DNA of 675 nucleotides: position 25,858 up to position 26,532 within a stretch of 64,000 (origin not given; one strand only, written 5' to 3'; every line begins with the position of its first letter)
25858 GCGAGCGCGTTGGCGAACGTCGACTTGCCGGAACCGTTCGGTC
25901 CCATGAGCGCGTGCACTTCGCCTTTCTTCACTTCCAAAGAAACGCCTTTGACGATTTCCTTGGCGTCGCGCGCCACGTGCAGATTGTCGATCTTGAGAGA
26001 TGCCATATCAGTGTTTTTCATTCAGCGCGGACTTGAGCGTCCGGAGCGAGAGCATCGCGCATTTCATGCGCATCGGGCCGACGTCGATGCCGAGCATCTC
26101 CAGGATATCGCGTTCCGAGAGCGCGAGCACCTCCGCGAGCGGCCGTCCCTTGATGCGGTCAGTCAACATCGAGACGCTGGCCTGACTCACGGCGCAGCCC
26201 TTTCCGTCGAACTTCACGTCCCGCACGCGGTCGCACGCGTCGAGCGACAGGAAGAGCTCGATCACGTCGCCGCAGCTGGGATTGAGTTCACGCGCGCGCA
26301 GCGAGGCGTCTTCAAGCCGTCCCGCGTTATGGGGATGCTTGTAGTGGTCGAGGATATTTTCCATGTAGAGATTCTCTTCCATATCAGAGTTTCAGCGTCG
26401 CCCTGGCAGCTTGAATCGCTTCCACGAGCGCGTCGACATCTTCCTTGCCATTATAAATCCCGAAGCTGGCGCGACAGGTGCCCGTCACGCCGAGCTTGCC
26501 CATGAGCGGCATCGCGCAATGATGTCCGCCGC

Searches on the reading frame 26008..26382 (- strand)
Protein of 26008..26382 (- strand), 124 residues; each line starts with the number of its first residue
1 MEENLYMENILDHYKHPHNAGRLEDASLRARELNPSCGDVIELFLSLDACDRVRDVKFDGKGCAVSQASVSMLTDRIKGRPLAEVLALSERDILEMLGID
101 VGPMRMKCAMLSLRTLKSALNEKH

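Call 64: search_protein_families(library=pfam, proteins=[window:26008-26382:-], max_evalue=0.0001)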
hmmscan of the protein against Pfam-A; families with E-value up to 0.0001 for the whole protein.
window:26008-26382:- (124 aa): 1 family
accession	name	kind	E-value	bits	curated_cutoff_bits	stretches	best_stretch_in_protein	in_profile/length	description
PF01592.21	NifU_N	-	3.3e-30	105.3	22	1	6-121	2-118/127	NifU-like N terminal domain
